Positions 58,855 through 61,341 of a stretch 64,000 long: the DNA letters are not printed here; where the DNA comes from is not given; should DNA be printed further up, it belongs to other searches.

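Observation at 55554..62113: Six-gene translationally coupled defence operon: C protein, small nuclease candidate, m5C MTase, MORC-like GHKL ATPase, DEAD-Z1 motor, PD-(D/E)xK protein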

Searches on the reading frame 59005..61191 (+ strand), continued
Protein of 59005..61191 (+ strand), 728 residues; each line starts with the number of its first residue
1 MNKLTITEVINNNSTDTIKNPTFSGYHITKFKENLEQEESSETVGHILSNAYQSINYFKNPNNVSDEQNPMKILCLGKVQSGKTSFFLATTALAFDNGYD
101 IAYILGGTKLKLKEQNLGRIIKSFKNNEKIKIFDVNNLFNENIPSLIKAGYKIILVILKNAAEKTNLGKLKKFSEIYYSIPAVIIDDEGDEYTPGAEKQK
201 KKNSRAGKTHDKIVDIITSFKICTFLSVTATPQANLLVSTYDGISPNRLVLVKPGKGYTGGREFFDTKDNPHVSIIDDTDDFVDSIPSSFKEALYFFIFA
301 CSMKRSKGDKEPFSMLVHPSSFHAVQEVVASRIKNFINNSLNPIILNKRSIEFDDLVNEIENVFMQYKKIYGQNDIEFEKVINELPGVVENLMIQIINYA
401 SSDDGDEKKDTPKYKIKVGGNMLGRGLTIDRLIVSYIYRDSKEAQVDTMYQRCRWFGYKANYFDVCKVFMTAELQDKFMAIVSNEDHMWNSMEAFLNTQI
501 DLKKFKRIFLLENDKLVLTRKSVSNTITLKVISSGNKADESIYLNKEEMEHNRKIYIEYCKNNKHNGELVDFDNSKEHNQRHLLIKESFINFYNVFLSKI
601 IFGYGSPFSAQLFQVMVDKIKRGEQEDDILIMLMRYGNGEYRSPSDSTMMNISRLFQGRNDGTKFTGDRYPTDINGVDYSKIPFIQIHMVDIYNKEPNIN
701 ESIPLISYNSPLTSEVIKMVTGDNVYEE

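Call 73: get_annotated_region(hit=H1, flank=6000)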
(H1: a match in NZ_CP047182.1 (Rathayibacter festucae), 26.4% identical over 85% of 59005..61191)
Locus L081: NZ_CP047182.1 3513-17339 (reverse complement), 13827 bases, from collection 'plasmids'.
description: Rathayibacter festucae strain VKM Ac-2802 plasmid unnamed2, complete sequence
organism: Rathayibacter festucae (NCBI taxid 110937)
taxonomy: Bacteria; Actinomycetota; Actinomycetes; Micrococcales; Microbacteriaceae; Rathayibacter; Rathayibacter festucae
host: -; source: Androsace koso-poljanskii; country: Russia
typing (MOB-suite, as given by PLSDB): non-mobilizable
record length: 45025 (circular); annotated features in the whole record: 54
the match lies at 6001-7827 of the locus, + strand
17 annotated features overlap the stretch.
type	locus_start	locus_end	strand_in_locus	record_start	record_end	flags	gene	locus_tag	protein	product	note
CDS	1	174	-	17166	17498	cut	-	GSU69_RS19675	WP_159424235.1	hypothetical protein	-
CDS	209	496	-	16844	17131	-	-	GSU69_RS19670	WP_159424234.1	hypothetical protein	-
CDS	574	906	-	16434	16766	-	-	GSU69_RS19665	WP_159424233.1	hypothetical protein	-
CDS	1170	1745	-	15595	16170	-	-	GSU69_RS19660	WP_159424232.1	CHAP domain-containing protein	-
CDS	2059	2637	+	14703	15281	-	-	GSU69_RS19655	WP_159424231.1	recombinase family protein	GO:0006310 - DNA recombination [Evidence IEA]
CDS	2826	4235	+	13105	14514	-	dcm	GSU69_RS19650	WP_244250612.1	DNA (cytosine-5-)-methyltransferase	GO:0006304 - DNA modification [Evidence IEA]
CDS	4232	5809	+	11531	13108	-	-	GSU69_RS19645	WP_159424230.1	ATP-binding protein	-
CDS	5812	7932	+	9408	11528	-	-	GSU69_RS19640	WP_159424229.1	Z1 domain-containing protein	-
CDS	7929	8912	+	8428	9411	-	-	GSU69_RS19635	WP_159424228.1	PD-(D/E)XK motif protein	-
CDS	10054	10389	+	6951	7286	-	-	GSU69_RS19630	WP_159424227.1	Lsr2 family protein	-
CDS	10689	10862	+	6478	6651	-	-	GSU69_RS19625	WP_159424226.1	hypothetical protein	-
CDS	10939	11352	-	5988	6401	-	-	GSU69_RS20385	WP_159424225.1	hypothetical protein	-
CDS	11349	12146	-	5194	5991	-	-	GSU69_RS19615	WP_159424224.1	ParA family protein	-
CDS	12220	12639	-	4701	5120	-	-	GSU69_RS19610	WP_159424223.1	hypothetical protein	-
CDS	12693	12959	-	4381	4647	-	-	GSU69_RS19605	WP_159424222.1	hypothetical protein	-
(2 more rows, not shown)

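Call 78: search_protein_families(library=pfam, proteins=[L026:13021-15084:+, L007:2008-2940:+, L020:11125-13614:+, L006:2-1063:+, L022:1173-2537:+, L016:15445-16677:-], max_evalue=0.001)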
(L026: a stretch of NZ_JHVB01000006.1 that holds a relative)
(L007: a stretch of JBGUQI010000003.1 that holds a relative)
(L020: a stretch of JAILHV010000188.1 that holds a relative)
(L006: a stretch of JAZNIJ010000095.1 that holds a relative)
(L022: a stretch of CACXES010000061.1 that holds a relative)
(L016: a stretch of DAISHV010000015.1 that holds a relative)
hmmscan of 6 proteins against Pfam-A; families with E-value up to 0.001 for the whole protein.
L026:13021-15084:+ (688 aa): 2 families
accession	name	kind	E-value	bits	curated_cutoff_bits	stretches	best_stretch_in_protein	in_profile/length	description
PF20720.3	nSTAND3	-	8.7e-05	22.7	27.2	1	244-284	3-43/155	Novel STAND NTPase 3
PF13191.12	AAA_16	-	0.00091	20.2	32.6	0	259-285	25-51/167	AAA ATPase domain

L007:2008-2940:+ (311 aa): 1 family
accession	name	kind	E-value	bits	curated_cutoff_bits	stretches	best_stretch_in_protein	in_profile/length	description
PF01541.30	GIY-YIG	-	0.00019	22.1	22.6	1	60-90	2-34/78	GIY-YIG catalytic domain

L020:11125-13614:+ (830 aa): 2 families
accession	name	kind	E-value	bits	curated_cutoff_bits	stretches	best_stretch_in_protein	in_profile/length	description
PF09823.15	DUF2357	-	8.2e-40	137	23.3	1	120-359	4-251/251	Domain of unknown function (DUF2357)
PF04411.18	PDDEXK_7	-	1.1e-28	100.8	22.1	1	387-586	2-163/164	PD-(D/E)XK nuclease superfamily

L006:2-1063:+ (354 aa): 1 family
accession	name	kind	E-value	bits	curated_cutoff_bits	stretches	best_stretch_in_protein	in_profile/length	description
PF20296.3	MTaX1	-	5.9e-25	88.4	25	1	19-131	2-111/111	Methylase-associated X1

L022:1173-2537:+ (455 aa): 1 family
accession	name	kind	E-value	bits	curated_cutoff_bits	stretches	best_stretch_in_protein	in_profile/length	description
PF20296.3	MTaX1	-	2.6e-22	79.9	25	1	86-192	2-105/111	Methylase-associated X1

L016:15445-16677:- (411 aa): 1 family
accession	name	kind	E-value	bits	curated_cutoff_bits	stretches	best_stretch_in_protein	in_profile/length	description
PF20296.3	MTaX1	-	6.6e-14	52.9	25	1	63-174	3-111/111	Methylase-associated X1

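Call 103: search_dna_similar(query=window:59005-61191:+, collection=phages, mode=protein, max_rows=10)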
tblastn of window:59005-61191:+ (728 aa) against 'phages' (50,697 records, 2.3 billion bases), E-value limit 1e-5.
Records with a match: 9; places in all: 9; records where one place covers at least 80% of the query: 0.
Best place of each record, by identity: <60% 9.
By first word of the organism name: Bacteriophage 9.
By host as written in the record: - 9.
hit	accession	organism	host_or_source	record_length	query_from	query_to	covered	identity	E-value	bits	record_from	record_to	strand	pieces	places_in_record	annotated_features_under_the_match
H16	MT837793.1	Bacteriophage sp.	human fecal samples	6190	74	535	63%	26.9%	9e-23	110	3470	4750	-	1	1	record has no annotation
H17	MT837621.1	Bacteriophage sp.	human fecal samples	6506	24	532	70%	24.2%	5e-22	107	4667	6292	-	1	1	record has no annotation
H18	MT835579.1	Bacteriophage sp.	human fecal samples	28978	74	528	63%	26.5%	4e-33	143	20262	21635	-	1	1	record has no annotation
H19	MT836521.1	Bacteriophage sp.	human fecal samples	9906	18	486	64%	24.2%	9e-24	114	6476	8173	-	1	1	record has no annotation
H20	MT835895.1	Bacteriophage sp.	human fecal samples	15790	72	473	55%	26.8%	3e-28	128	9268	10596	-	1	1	record has no annotation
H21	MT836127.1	Bacteriophage sp.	human fecal samples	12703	74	458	53%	26.8%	4e-18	96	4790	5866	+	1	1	record has no annotation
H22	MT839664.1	Bacteriophage sp.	human fecal samples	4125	159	481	44%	28.3%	2e-23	112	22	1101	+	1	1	record has no annotation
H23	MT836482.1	Bacteriophage sp.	human fecal samples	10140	140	471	46%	26.8%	8e-23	110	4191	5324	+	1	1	record has no annotation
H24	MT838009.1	Bacteriophage sp.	human fecal samples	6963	181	471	40%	23.1%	2e-10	71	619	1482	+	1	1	record has no annotation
